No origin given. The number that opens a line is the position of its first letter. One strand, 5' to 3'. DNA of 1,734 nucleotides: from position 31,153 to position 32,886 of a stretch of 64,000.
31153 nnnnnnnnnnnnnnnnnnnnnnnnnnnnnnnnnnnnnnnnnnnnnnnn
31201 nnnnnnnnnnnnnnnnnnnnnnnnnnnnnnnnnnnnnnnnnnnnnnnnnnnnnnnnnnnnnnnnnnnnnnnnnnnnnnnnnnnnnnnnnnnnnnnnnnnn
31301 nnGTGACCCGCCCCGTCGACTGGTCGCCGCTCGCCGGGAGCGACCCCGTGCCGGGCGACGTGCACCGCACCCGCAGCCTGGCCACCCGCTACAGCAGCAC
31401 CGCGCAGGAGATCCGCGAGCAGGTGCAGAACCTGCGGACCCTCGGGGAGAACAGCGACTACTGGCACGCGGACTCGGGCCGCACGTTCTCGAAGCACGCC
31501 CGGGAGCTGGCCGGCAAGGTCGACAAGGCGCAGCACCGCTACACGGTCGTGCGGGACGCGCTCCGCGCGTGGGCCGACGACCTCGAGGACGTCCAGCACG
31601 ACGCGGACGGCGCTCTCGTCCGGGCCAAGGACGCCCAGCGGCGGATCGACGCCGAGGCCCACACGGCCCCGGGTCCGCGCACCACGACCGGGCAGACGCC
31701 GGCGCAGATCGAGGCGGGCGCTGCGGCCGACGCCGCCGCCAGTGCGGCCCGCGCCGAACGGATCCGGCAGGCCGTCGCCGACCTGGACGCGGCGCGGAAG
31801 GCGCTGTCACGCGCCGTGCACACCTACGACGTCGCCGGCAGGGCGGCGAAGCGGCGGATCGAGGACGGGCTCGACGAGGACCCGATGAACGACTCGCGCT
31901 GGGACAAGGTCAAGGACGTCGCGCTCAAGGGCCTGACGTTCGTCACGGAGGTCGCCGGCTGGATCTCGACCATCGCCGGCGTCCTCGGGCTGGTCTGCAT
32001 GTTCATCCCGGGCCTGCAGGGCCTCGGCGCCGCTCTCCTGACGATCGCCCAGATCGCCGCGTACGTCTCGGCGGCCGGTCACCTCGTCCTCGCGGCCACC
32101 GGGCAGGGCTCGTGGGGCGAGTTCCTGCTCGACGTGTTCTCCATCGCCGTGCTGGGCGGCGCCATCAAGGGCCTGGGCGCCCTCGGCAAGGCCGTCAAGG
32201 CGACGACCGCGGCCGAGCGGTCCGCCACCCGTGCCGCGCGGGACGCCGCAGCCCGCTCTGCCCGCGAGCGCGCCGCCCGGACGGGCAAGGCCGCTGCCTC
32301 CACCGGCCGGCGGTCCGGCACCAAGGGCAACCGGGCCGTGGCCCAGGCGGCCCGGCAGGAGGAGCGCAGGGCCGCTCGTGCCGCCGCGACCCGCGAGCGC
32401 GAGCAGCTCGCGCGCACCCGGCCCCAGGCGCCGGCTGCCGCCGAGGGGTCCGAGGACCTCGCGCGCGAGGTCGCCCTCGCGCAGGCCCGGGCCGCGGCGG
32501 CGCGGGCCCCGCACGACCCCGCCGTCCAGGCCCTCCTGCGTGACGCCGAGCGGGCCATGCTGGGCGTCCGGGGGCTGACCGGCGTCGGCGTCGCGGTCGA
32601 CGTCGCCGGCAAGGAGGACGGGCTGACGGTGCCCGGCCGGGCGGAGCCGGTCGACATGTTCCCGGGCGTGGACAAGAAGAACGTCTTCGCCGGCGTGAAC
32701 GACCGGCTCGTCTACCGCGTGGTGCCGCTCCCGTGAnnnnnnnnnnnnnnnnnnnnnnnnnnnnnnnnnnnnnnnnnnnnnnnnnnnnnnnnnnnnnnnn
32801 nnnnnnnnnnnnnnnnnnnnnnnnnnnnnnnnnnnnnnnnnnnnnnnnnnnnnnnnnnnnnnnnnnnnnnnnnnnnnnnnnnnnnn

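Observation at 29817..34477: Six-gene translationally coupled cassette: membrane protein, EspC/WXG-like helix protein, T7SS-signal-like 3-TM protein, two acidic proteins and an HNH nuclease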

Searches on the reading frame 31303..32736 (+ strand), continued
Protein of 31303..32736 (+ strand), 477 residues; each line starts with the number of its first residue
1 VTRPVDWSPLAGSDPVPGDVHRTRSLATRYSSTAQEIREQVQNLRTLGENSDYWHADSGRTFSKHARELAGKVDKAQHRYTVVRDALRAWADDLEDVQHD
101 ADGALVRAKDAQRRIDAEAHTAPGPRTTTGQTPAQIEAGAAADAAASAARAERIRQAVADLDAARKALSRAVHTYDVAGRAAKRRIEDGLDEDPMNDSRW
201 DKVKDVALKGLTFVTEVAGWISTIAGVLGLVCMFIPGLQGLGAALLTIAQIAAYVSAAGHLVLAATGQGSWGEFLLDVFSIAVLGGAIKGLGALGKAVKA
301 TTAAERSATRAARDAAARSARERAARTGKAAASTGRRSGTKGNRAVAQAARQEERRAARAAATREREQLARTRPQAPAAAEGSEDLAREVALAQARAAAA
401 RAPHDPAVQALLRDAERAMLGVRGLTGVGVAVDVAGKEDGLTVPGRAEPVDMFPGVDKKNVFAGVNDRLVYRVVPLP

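Call 75: search_protein_families(library=pfam, proteins=[L035:1-2454:+, L035:2451-4118:+, L035:4115-4708:+, L035:11909-12628:+, L035:12618-13208:+, L035:14443-16557:+, L040:3550-6282:+, L040:6351-7586:+, L040:8205-8927:+, L040:12701-13444:+], max_evalue=0.001)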
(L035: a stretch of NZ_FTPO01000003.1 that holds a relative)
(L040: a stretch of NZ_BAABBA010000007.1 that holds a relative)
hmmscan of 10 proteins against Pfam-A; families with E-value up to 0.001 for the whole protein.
L035:1-2454:+ (817 aa): 2 families
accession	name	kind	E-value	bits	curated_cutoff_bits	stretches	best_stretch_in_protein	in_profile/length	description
PF11992.13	TgpA_N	-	1.3e-09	37.9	30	1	8-409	2-329/333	TgpA N-terminal domain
PF01841.26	Transglut_core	-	3.7e-09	37.3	23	1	514-590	42-108/108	Transglutaminase-like superfamily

L035:2451-4118:+ (555 aa): 3 families
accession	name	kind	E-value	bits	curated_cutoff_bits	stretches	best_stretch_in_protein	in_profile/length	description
PF18936.5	DUF5684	-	1.7e-17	64.2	27.4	1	45-125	1-80/81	Family of unknown function (DUF5684)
PF00498.31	FHA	-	2.2e-07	31.6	20.7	1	467-520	3-47/67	FHA domain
PF16697.10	Yop-YscD_cpl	-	0.00014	22.5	33.2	1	454-552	8-92/94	Inner membrane component of T3SS, cytoplasmic domain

L035:4115-4708:+ (197 aa): 0 families

L035:11909-12628:+ (239 aa): 0 families

L035:12618-13208:+ (196 aa): 0 families

L035:14443-16557:+ (704 aa): 8 families
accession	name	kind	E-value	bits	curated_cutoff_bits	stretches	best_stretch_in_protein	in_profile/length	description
PF00009.33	GTP_EFTU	-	5.7e-67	225.4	26.5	1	11-288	2-188/188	Elongation factor Tu GTP binding domain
PF03764.24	EFG_IV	-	3.9e-45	153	24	1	486-608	1-121/121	Elongation factor G, domain IV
PF14492.12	EFG_III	-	2e-34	117.9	27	1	411-485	1-75/75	Elongation Factor G, domain III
PF00679.30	EFG_C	-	6.5e-31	106.7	27.9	1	611-696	2-88/89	Elongation factor G C-terminus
PF22042.2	EF-G_D2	-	4.6e-16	59.1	27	1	316-399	1-83/84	Elongation factor G domain 2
PF03144.31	GTP_EFTU_D2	-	5e-15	56.1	30.3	1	331-397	1-72/73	Elongation factor Tu domain 2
PF16658.11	RF3_C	-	8.4e-07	29.3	40.1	1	420-502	15-97/132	Class II release factor RF3, C-terminal domain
PF01926.29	MMR_HSR1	-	0.00028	21.4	21.9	1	58-138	27-113/113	50S ribosome-binding GTPase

L040:3550-6282:+ (910 aa): 2 families
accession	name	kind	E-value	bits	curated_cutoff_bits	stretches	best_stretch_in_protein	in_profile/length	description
PF01326.24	PPDK_N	-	1.5e-78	264.8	27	1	32-328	3-312/328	Pyruvate phosphate dikinase, AMP/ATP-binding domain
PF00391.29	PEP-utilizers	-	4.8e-26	90.6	23.1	1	829-899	2-72/72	PEP-utilising enzyme, mobile domain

L040:6351-7586:+ (411 aa): 2 families
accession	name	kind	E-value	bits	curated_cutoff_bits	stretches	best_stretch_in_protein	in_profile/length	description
PF07690.21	MFS_1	-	1e-22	81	33.4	2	251-403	17-172/347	Major Facilitator Superfamily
PF05977.19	MFS_3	-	7.9e-11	41.5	27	1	26-208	227-407/524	Transmembrane secretion effector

L040:8205-8927:+ (240 aa): 1 family
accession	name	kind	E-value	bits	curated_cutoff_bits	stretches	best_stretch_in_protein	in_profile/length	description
PF10988.14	DUF2807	-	1.5e-29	103.5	24.2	1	44-224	3-180/181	Putative auto-transporter adhesin, head GIN domain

L040:12701-13444:+ (247 aa): 0 families

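Call 103: find_related_loci(query=A1, collection=metagenome_contigs, flank=7000)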
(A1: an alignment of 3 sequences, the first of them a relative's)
Query A1 (477 aa) in metagenome_contigs; peptide patterns used: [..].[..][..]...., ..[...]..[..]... (x = any residue, [..] = any of these).
143 stretches matched a pattern; 66 encode a relative of the query (tblastn E <= 1e-3); 66 distinct loci.
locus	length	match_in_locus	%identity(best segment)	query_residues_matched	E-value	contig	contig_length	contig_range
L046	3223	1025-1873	39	3-299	5e-45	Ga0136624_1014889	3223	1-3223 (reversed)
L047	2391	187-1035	38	3-299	5e-44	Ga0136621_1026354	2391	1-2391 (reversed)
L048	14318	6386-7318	37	1-323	4e-43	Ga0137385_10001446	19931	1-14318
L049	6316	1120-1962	39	3-290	1e-41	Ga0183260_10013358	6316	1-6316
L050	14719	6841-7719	36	3-305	2e-41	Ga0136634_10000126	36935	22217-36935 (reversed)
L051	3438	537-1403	37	3-295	5e-41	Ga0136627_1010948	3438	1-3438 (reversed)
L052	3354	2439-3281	38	3-291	4e-39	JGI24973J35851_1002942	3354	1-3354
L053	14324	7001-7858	36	1-285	2e-38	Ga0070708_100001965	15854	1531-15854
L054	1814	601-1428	38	3-294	3e-39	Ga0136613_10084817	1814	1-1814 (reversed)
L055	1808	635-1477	38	3-291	3e-39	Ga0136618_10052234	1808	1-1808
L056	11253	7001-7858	37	1-285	2e-38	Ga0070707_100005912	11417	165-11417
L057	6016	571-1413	39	3-290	9e-37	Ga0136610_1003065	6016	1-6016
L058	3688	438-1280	39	3-290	2e-36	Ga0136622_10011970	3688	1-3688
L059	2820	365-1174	38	3-280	6e-36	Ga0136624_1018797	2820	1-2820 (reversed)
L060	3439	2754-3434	39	3-236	4e-35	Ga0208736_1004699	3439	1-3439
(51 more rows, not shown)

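Call 106: predict_structure(alignment_id=A8)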
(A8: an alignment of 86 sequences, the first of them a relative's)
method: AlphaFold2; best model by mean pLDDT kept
length: 477 residues; sequences in the alignment: 86
mean_pLDDT: 80.4   pTM: 0.50
mean pLDDT of the five models: 80.4, 79.4, 78.0, 77.9, 76.8
residues with pLDDT >= 90: 201; 70-90: 164; 50-70: 47; < 50: 65
segments of 3 or more residues with pLDDT < 50: 290-305, 376-382, 426-442, 456-458, 460-477
pLDDT, mean of each block of 10 residues (from residue 1): 91 98 98 98 95 89 94 94 98 98 98 97 90 95 95 98 98 98 96 66 68 84 88 91 91 89 83 85 69 38 49 73 78 73 83 85 79 52 66 86 90 85 54 43 50 50 43 40
secondary structure, 60 per line:
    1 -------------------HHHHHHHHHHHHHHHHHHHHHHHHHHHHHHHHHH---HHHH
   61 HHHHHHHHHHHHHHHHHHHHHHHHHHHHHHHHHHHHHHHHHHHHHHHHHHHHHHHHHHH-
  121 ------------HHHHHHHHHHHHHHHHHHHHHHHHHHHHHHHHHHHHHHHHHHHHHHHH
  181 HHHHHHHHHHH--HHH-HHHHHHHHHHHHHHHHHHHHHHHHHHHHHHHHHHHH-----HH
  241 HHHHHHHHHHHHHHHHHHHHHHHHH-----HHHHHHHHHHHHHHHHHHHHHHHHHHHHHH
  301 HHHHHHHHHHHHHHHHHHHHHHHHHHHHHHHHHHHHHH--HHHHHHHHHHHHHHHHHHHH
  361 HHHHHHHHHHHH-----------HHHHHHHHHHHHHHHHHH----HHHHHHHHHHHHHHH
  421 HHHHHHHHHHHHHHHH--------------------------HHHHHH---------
elements in order: H20-53 H57-119 H133-191 H198-233 H239-265 H271-338 H341-372 H384-401 H406-436 H463-468
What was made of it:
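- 31303..31875 (+): g3 N-domain (residues 1–191): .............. motif plus an elongated three-helix bundle. It belongs to the family that hits T7SS_signal and WXG100. AF2 with 86 sequences gives pLDDT above 90, with H20–53, H57–119 and H133–191 (call 106).
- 31462..31479 (+): W54-H-A-D-S-G59: a WxG-like turn motif between helices 1 and 2. The modelled turn is at residues 54–56 (call 106).
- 32203..32736 (+): g3 variable C-terminal tail (residues 301–477; the range includes the stop codon): Arg/Ala-rich, predicted helical. It occupies the polymorphic payload position. Moderate to low pLDDT (call 106).
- On T7SS/Esx substrate (general definition): The AF2 model has H20–53, a turn at 54–56 and H57–119, with pLDDT above 90 (call 106).
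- Checked: In the model they are H198–233, H239–265 and H271–338 (call 106).
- The AF2 model (pLDDT 80) shows a helix–turn–helix with W54 at the turn, a third long helix, and three TM helices (call 106).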

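Call 111: fold_search(model_id=the predicted structure, library=pdb)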
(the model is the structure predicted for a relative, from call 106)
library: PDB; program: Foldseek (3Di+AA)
matches with E <= 10: 360; with E <= 0.001: 0
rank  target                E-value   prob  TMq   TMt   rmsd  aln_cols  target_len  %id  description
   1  4h8s_D                7.1e-02  0.99  0.22  0.26  10.8       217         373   10  Crystal structure of human APPL2BARPH domain (released 2012-10-17)
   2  5c5b_D                7.4e-02  0.99  0.23  0.28  10.8       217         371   10  Crystal Structure of Human APPL BAR-PH Heterodimer (released 2016-06-22)
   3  2q13                  7.8e-02  0.92  0.16  0.20  10.8       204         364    9  Crystal structure of BAR-PH domain of APPL1 (released 2007-08-14)
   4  4h8s_C                1.5e-01  0.97  0.21  0.25  10.2       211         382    9  Crystal structure of human APPL2BARPH domain (released 2012-10-17)
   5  4h8s_B                1.5e-01  0.97  0.22  0.27  10.8       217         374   10  Crystal structure of human APPL2BARPH domain (released 2012-10-17)
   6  4dcn_C                1.7e-01  1.00  0.23  0.47   5.8       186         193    9  Crystal Structure Analysis of the Arfaptin2 BAR domain in Complex with ARL1 (released 2012-06-13)
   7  2z0o                  1.7e-01  0.77  0.17  0.20  14.5       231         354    9  Crystal structure of APPL1-BAR-PH domain (released 2008-05-13)
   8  2q12                  1.9e-01  0.82  0.15  0.26  14.6       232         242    9  Crystal Structure of BAR domain of APPL1 (released 2007-08-14)
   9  4bne_B                2.0e-01  0.54  0.12  0.17  17.7       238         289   10  Pacsin2 Interacts with Membranes and Actin-Filaments (released 2014-05-14)
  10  3hai_A                2.0e-01  0.47  0.11  0.15  17.7       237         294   10  Crystal structure of human PACSIN1 F-BAR domain (P21 lattice) (released 2009-06-16)
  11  1i49_A                2.1e-01  0.57  0.14  0.23  11.7       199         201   12  CRYSTAL STRUCTURE ANALYSIS OF ARFAPTIN (released 2001-05-16)
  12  2elb                  2.1e-01  0.57  0.15  0.19  14.9       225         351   11  Crystal Structure of the BAR-PH domain of human APPL1 (released 2007-05-29)
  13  2x3w_B                2.2e-01  0.41  0.11  0.15  17.5       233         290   10  structure of mouse syndapin I (crystal form 2) (released 2010-04-07)
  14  4fzs_A                2.5e-01  0.54  0.12  0.22  11.7       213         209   11  Structure of human SNX1 BAR domain (released 2013-07-10)
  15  4bne_A                2.5e-01  0.47  0.12  0.17  17.7       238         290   10  Pacsin2 Interacts with Membranes and Actin-Filaments (released 2014-05-14)
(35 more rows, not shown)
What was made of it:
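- On T7SS/Esx substrate (general definition): Foldseek is non-specific (call 111).
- Foldseek finds BAR-like bundles (call 111).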

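Call 116: search_protein_families(library=pfam, proteins=[L026:15739-16920:+, L053:8434-9852:+, L044:1746-2699:+], max_evalue=0.01)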
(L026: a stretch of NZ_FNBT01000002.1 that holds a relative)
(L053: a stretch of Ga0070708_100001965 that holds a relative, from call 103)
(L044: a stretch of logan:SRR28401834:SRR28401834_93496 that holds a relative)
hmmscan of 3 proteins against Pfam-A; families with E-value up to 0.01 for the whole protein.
L026:15739-16920:+ (393 aa): 0 families

L053:8434-9852:+ (472 aa): 0 families

L044:1746-2699:+ (317 aa): 1 family
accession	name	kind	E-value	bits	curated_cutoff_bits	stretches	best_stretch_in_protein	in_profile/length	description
PF05661.17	DUF808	-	1.3e-119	399.2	28.4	1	4-301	2-302/302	Protein of unknown function (DUF808)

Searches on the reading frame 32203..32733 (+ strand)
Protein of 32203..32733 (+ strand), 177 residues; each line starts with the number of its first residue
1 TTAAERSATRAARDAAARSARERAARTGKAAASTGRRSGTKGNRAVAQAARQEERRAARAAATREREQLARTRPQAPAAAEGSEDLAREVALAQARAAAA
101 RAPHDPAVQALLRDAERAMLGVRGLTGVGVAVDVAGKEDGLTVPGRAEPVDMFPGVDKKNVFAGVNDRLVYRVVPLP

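Call 116: search_protein_families(library=pfam, proteins=[window:32203-32733:+], max_evalue=0.01)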
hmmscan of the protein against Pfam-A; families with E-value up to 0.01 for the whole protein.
window:32203-32733:+ (177 aa): 0 families
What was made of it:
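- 32203..32736 (+): No Pfam hit (call 116).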
